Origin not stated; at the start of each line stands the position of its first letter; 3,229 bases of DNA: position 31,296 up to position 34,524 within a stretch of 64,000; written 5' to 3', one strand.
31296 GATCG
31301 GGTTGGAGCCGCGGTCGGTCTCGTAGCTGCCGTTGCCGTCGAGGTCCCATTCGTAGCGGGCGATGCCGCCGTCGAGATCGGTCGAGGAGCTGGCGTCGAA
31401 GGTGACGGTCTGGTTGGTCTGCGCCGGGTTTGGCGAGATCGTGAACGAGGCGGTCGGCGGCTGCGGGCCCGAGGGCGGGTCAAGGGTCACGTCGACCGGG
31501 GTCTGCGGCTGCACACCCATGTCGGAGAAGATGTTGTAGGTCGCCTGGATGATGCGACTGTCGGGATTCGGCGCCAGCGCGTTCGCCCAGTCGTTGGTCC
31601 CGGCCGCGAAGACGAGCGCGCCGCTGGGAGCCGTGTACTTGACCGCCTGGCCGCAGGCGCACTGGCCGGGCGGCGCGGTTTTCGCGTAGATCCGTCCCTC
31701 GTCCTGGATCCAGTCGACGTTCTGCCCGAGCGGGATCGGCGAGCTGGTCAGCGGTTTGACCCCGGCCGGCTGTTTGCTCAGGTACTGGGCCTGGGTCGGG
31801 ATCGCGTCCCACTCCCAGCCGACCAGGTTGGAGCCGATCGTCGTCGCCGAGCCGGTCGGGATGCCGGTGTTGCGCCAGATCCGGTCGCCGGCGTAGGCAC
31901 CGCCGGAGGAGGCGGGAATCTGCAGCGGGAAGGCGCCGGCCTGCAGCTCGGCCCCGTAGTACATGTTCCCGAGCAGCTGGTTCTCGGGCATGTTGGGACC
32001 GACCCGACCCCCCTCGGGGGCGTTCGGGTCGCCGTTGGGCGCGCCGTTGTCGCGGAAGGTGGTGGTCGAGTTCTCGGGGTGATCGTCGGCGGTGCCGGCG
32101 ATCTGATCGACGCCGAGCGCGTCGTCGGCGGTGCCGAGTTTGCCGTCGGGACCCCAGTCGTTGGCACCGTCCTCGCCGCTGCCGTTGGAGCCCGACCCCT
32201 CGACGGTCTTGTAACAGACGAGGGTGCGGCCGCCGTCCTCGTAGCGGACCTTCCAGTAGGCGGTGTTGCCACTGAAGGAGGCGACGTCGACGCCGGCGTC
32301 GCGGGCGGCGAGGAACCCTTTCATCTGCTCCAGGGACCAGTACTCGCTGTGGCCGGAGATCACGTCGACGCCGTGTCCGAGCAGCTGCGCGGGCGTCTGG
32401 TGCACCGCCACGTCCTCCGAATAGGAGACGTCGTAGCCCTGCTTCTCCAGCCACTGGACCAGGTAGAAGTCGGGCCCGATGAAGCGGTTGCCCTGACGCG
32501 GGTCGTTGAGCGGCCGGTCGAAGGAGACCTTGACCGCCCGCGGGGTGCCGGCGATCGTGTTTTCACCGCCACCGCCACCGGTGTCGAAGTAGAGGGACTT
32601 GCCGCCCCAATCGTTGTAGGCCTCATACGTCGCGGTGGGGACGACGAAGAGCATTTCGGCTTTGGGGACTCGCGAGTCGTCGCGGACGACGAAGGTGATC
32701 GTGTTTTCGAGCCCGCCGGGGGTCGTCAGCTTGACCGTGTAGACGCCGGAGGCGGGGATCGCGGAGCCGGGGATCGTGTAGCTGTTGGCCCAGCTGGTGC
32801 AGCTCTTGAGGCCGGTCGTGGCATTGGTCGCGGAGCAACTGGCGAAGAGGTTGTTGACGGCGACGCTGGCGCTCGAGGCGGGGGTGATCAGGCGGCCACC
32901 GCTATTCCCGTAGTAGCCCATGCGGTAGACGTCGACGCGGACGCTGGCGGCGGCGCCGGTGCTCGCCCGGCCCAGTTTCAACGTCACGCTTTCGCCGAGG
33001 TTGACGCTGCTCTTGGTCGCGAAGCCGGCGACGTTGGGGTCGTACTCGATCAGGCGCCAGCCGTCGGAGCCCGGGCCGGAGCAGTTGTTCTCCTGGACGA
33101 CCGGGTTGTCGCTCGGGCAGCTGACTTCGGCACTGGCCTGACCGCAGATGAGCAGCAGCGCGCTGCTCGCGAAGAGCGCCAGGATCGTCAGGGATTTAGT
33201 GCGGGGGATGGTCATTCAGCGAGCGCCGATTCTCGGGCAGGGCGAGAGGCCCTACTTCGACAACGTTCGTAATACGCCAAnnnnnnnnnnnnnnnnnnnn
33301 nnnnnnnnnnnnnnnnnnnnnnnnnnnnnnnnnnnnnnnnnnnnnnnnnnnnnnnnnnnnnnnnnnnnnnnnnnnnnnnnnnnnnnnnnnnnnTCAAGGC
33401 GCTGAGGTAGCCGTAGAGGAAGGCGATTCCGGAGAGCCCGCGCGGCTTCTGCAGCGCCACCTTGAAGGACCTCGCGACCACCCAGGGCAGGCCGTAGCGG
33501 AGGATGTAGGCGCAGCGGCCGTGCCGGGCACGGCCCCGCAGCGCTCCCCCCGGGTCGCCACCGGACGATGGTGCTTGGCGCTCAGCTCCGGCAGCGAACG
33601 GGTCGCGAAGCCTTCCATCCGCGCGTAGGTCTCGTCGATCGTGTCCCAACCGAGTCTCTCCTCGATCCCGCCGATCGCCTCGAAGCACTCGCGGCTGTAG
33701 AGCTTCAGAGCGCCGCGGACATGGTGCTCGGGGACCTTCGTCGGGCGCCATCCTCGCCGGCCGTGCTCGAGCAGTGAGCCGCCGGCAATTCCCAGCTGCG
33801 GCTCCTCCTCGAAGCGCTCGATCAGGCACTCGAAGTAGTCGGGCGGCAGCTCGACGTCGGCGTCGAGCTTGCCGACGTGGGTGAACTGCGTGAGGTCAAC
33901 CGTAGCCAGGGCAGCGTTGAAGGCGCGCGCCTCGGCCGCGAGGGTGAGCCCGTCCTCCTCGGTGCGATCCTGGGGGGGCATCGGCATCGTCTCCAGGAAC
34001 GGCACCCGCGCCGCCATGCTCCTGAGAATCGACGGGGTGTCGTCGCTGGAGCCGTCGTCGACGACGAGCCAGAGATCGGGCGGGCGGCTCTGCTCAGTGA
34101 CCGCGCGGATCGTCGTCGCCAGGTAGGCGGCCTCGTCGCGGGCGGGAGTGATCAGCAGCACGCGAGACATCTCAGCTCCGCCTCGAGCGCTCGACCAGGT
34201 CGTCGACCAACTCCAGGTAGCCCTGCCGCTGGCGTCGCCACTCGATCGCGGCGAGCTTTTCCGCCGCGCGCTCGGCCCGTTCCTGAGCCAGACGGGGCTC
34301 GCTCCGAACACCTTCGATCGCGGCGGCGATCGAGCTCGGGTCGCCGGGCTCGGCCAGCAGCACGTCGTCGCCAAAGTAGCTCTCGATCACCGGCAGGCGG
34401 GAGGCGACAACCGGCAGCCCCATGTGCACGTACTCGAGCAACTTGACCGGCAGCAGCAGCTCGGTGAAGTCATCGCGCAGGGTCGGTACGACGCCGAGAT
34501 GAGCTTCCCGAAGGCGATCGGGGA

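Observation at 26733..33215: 2160-aa secreted PKD/LamG protein with a DMFase-beta-like N-terminal domain, encoded inside the glycan-assembly operon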

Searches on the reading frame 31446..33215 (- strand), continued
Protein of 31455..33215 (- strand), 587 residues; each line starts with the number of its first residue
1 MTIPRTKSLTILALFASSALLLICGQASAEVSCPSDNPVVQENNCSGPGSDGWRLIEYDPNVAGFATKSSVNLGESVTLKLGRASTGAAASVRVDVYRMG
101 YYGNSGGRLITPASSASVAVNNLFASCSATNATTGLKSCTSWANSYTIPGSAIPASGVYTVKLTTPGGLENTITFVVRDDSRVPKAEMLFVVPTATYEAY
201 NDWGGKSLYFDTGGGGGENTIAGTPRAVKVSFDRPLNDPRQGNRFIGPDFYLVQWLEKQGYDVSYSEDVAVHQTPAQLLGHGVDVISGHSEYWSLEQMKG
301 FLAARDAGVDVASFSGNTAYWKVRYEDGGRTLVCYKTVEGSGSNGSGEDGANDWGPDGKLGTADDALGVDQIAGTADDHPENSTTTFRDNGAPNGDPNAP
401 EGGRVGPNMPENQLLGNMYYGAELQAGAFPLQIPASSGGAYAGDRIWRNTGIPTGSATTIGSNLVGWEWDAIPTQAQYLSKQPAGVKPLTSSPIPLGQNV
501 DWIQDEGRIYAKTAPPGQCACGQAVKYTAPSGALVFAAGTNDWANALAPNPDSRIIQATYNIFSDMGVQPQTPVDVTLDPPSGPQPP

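Call 46: find_related_loci(query=A2, collection=genome_contigs, flank=10000)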
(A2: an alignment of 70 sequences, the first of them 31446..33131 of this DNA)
Query A2 (562 aa) in genome_contigs; peptide patterns used: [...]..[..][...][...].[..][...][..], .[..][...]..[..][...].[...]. (x = any residue, [..] = any of these).
514 stretches matched a pattern; 493 encode a relative of the query (tblastn E <= 1e-3); the best 80 are kept; 79 distinct loci.
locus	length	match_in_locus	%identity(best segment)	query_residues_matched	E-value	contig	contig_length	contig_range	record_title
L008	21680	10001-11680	88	1-562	0e+0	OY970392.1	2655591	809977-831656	MAG: uncultured Thermoleophilia bacterium isolate MFD10043.bin.2.27 genome assembly, chromosome: 1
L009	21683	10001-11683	87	1-562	0e+0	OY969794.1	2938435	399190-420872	MAG: uncultured Solirubrobacterales bacterium isolate MFD03975.bin.c.1 genome assembly, chromosome: 1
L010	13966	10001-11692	86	1-562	0e+0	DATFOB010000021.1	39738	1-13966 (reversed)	MAG TPA_asm: Solirubrobacterales bacterium isolate SMAG_U9266 k141_1195849, whole genome shotgun sequence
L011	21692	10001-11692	87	1-562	0e+0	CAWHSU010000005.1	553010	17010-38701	MAG: uncultured Actinomycetes bacterium isolate MFD09212.bin.2.110 genome assembly, contig: contig_49265, whole genome s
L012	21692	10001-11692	85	1-562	0e+0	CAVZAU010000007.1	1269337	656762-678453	MAG: uncultured Actinomycetes bacterium isolate MFD09212.bin.2.56 genome assembly, contig: contig_7889, whole genome sho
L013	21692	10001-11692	85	1-562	0e+0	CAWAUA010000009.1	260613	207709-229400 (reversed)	MAG: uncultured Actinomycetes bacterium isolate MFD03975.bin.3.698 genome assembly, contig: contig_7778, whole genome sh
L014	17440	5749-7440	87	1-562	0e+0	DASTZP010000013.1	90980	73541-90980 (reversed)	MAG TPA_asm: Solirubrobacterales bacterium isolate SMAG_U2471 k141_630795, whole genome shotgun sequence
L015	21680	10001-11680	91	1-562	0e+0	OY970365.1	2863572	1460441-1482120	MAG: uncultured Thermoleophilia bacterium isolate MFD01916.bin.1.82 genome assembly, chromosome: 1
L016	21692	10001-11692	84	1-562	0e+0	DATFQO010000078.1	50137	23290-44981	MAG TPA_asm: Solirubrobacterales bacterium isolate SMAG_U9331 k141_2048979, whole genome shotgun sequence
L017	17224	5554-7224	82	5-562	0e+0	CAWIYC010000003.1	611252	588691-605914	MAG: uncultured Actinomycetes bacterium isolate MFD05942.bin.1.105 genome assembly, contig: contig_2445, whole genome sh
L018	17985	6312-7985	77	5-562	0e+0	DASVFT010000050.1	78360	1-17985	MAG TPA_asm: Solirubrobacteraceae bacterium isolate SMAG_U2096 k141_436766, whole genome shotgun sequence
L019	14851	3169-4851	75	1-562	0e+0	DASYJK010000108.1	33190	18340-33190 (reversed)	MAG TPA_asm: Solirubrobacterales bacterium isolate SMAG_U4293 k141_2670787, whole genome shotgun sequence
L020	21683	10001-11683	75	1-562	0e+0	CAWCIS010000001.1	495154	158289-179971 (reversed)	MAG: uncultured Solirubrobacterales bacterium isolate MFD09368.bin.2.167 genome assembly, contig: contig_1010, whole gen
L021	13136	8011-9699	76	1-562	0e+0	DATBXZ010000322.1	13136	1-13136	MAG TPA_asm: Solirubrobacterales bacterium isolate SMAG_U7580 k141_2782341, whole genome shotgun sequence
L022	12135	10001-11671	76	5-562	0e+0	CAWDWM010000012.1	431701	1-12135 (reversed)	MAG: uncultured Actinomycetes bacterium isolate MFD05442.bin.2.72 genome assembly, contig: contig_9928, whole genome sho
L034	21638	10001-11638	60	1-551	0e+0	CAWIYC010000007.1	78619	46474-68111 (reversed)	MAG: uncultured Actinomycetes bacterium isolate MFD05942.bin.1.105 genome assembly, contig: contig_42997, whole genome s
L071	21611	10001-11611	59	2-545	0e+0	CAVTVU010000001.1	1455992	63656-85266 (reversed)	MAG: uncultured Actinomycetes bacterium isolate MFD04944.bin.2.185 genome assembly, contig: contig_11172, whole genome s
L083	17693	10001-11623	57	2-549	0e+0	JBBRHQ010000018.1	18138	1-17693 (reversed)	MAG: Solirubrobacterales bacterium isolate Co_metawrap_2727 Cmw_2727_k141_12859699_length_18138_cov_6.9623, whole genome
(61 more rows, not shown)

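Call 55: search_protein_representatives(protein=window:31503-33131:-)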
Query: 543 residues. Proteins with E-value up to 0.001 (for the whole library): 6771; up to 1e-10: 4056; up to 1e-30: 1477. The best 150 are listed.
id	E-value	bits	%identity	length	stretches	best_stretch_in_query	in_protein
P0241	1.1e-206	704.3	61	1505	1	2-542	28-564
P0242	1.1e-201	687.8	59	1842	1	2-542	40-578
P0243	8.3e-201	684.9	59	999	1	1-542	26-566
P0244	7.1e-199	678.5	60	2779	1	2-543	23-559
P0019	4.2e-173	593.4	57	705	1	4-522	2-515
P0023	1.1e-167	575.5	59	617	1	12-472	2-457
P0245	1.4e-164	565.3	60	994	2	268-543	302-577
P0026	7.3e-162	556.3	55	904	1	1-542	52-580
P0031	7.0e-148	510.2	58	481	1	1-426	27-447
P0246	2.7e-147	508.2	51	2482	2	1-542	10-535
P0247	1.3e-130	453.2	52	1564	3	2-330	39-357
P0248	2.4e-130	452.3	51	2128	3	2-329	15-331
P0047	5.4e-118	411.5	58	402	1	1-335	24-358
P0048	4.7e-114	398.5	46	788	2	3-522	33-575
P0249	2.2e-112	393.0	45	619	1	8-522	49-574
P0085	8.3e-89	315.2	45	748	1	2-542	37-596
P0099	4.5e-85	302.8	42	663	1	2-522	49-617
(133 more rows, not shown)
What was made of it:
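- The family is large and varied: 6771 cluster representatives at E <= 1e-3 (call 55).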

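Call 67: search_protein_families(library=ncbifam, proteins=[L001:9041-9934:+], max_evalue=0.00001)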
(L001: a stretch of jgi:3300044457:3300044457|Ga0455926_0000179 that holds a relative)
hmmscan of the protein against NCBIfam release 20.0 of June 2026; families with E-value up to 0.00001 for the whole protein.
L001:9041-9934:+ (297 aa): 5 families
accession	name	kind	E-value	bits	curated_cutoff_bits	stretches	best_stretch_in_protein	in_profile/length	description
TIGR03469.1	HpnB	hypoth_equivalog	2.2e-10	40.1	379.25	1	5-150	47-188/386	hopene-associated glycosyltransferase HpnB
NF053846.1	glyco_with_XrtP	equivalog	4.9e-10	38.7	520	1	6-120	45-157/440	XrtP-associated glycosyltransferase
TIGR03937.1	PgaC_IcaA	equivalog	3.8e-07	29.4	422.3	1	6-132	49-161/407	poly-beta-1,6-N-acetyl-D-glucosamine synthase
TIGR03965.1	mycofact_glyco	equivalog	1.3e-06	27.5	280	1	6-150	78-204/467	mycofactocin biosynthesis glycosyltransferase MftF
NF041875.1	EPS_EpsD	equivalog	5e-06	26.1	370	0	7-138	4-121/325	exopolysaccharide biosynthesis glycosyltransferase EpsD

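Call 68: find_encoding_contigs(protein=P0085, flank=8000, max_places=1)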
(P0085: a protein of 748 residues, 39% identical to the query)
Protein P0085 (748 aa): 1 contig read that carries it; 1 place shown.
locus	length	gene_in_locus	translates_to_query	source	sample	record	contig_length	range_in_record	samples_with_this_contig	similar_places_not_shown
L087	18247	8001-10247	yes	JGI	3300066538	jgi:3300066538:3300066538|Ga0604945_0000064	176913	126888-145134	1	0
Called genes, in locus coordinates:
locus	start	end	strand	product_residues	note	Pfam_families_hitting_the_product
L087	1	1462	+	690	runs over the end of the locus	PF00009:GTP_EFTU, PF22042:EF-G_D2, PF03144:GTP_EFTU_D2, PF14492:EFG_III, PF03764:EFG_IV, PF00679:EFG_C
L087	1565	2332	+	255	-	-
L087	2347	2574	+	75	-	-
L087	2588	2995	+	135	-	PF00075:RNase_H, PF13456:RVT_3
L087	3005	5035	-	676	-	PF10282:Lactonase, PF24814:WD40_Prp19 (weak), PF25174:Beta-prop_THOC3, PF23381:Beta-prop_IFT122_1st, PF25175:Beta-prop_WDR5, PF24814:WD40_Prp19 (weak), PF24817:WD40_WDHD1_1st (weak), PF25174:Beta-prop_THOC3 (weak), +8 more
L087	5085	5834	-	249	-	PF03411:Peptidase_M74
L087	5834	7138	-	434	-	PF01566:Nramp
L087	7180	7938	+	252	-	PF01047:MarR (faint), PF01325:Fe_dep_repress, PF01022:HTH_5 (faint), PF12840:HTH_20 (weak), PF13412:HTH_24 (weak), PF12802:MarR_2 (weak), PF02742:Fe_dep_repr_C, PF04023:FeoA, +1 more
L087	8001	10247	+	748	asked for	PF20254:DMFA2_C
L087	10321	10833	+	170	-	-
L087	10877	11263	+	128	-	PF07784:DUF1622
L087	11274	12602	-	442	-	PF13620:CarboxypepD_reg, PF13715:CarbopepD_reg_2 (weak), PF17210:SdrD_B (faint)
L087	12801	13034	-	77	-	-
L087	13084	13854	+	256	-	PF13417:GST_N_3, PF13409:GST_N_2 (weak)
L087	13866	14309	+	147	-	PF10604:Polyketide_cyc2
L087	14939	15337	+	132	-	PF12680:SnoaL_2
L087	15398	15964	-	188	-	-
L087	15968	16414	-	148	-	-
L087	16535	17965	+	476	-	PF00154:RecA_N (faint), PF06745:ATPase, PF23442:DUF7125 (faint), PF20720:nSTAND3 (faint), PF13481:AAA_25, PF03796:DnaB_C (weak), PF06745:ATPase, PF13191:AAA_16 (weak), +1 more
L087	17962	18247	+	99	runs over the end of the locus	PF07689:KaiB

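Call 69: find_encoding_contigs(protein=P0111, flank=8000, max_places=1)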
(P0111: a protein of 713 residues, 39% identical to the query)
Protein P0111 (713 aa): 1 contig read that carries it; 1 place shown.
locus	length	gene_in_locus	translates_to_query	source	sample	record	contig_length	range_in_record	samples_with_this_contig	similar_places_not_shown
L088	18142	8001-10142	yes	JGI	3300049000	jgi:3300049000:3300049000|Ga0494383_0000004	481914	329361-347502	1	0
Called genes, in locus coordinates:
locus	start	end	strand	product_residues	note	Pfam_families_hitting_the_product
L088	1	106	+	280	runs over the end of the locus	PF09900:DUF2127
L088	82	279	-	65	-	-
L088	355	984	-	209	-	PF06240:COXG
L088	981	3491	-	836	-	PF01315:Ald_Xan_dh_C, PF02738:MoCoBD_1, PF20256:MoCoBD_2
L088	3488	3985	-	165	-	PF00111:Fer2 (weak), PF01799:Fer2_2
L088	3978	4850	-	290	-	PF00941:FAD_binding_5, PF03450:CO_deh_flav_C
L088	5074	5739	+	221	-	PF00596:Aldolase_II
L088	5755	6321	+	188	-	PF03079:ARD, PF07883:Cupin_2, PF00190:Cupin_1 (faint)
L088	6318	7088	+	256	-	PF00702:Hydrolase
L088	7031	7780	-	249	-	PF00702:Hydrolase, PF13344:Hydrolase_6, PF13419:HAD_2 (weak), PF13242:Hydrolase_like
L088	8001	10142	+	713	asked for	PF20254:DMFA2_C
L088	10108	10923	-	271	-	PF00950:ABC-3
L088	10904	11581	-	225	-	PF00005:ABC_tran, PF13304:AAA_21 (faint)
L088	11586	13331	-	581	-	PF00950:ABC-3, PF01297:ZnuA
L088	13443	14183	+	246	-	PF13349:DUF4097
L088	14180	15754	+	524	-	PF13796:Sensor, PF07730:HisKA_3, PF02518:HATPase_c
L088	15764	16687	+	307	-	PF00561:Abhydrolase_1, PF12146:Hydrolase_4, PF12697:Abhydrolase_6, PF12146:Hydrolase_4 (weak)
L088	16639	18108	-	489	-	PF00614:PLDc (weak), PF13091:PLDc_2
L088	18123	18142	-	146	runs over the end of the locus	PF20730:YetF_N (weak), PF04239:DUF421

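Call 70: find_encoding_contigs(protein=P0108, flank=8000, max_places=1)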
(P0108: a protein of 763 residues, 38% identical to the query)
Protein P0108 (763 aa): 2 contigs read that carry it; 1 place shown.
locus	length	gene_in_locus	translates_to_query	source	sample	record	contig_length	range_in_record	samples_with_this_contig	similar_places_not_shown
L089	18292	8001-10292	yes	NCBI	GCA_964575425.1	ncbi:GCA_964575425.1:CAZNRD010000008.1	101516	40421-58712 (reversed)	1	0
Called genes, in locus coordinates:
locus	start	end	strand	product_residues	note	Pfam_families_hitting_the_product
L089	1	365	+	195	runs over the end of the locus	PF25084:LbH_EIF2B, PF25087:GMPPB_C (weak), PF14602:Hexapep_2 (weak), PF00132:Hexapep (weak)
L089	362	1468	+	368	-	PF01041:DegT_DnrJ_EryC1, PF01212:Beta_elim_lyase, PF01053:Cys_Met_Meta_PP (weak)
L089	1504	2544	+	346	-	PF01408:GFO_IDH_MocA, PF02629:CoA_binding (weak), PF22725:GFO_IDH_MocA_C3, PF02894:GFO_IDH_MocA_C (faint)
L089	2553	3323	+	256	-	PF00535:Glycos_transf_2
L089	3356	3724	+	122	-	PF10639:TMEM234 (weak), PF00892:EamA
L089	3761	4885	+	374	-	PF02350:Epimerase_2, PF13579:Glyco_trans_4_4 (weak)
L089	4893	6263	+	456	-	PF01266:DAO, PF01593:Amino_oxidase, PF13450:NAD_binding_8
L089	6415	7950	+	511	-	PF13231:PMT_2 (weak)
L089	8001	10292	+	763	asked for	PF20254:DMFA2_C, PF16656:Pur_ac_phosph_N (weak)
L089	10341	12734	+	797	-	PF01757:Acyl_transf_3, PF13472:Lipase_GDSL_2 (faint)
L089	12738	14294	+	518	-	-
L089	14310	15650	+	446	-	-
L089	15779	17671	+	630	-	PF13522:GATase_6, PF13537:GATase_7, PF00733:Asn_synthase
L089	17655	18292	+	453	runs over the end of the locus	PF02812:ELFV_dehydrog_N, PF00208:ELFV_dehydrog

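Call 71: find_encoding_contigs(protein=P0093, flank=8000, max_places=1)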
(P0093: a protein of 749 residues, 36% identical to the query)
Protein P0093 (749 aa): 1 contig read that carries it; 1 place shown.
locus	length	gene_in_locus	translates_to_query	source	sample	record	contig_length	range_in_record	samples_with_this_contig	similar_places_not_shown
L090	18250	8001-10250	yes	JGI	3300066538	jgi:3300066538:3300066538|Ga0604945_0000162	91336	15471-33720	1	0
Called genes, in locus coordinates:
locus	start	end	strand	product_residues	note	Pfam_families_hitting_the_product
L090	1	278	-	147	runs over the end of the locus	PF00582:Usp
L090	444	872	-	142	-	-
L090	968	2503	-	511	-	PF13727:CoA_binding_3, PF02397:Bac_transf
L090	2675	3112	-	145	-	-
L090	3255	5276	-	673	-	PF04932:Wzy_C, PF13432:TPR_16 (weak)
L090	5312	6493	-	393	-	PF20706:GT4-conflict (weak), PF13439:Glyco_transf_4, PF13477:Glyco_trans_4_2 (weak), PF13579:Glyco_trans_4_4, PF13524:Glyco_trans_1_2 (faint), PF00534:Glycos_transf_1, PF13692:Glyco_trans_1_4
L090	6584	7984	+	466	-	PF04932:Wzy_C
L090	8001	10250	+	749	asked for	PF20254:DMFA2_C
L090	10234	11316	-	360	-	-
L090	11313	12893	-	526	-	-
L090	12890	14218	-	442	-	PF01266:DAO (weak), PF13450:NAD_binding_8, PF01593:Amino_oxidase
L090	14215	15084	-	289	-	PF00535:Glycos_transf_2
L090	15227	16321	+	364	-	PF02350:Epimerase_2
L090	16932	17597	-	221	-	PF13489:Methyltransf_23 (weak)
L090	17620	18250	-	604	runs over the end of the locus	-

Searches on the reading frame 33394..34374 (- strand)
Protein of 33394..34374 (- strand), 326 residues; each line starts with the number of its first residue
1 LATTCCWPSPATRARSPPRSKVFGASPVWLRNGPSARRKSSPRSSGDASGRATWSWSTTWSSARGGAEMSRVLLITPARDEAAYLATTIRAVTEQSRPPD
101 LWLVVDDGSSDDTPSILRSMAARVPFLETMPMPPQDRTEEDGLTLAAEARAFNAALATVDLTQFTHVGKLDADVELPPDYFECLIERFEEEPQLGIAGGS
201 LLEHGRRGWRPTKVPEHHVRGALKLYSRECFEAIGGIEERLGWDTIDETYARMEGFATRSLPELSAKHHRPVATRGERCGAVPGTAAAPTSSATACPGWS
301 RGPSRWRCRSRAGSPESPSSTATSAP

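Call 11: search_protein_families(library=pfam, proteins=[window:33394-34374:-], max_evalue=0.001)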
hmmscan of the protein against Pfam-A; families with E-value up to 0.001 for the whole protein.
window:33394-34374:- (326 aa): 2 families
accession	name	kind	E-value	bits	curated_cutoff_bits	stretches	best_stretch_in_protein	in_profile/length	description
PF00535.33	Glycos_transf_2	-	1.7e-12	48.1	23.3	1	75-199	3-114/168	Glycosyl transferase family 2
PF13641.12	Glyco_tranf_2_3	-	1.5e-06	28.8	27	1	72-209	3-131/230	Glycosyltransferase like family 2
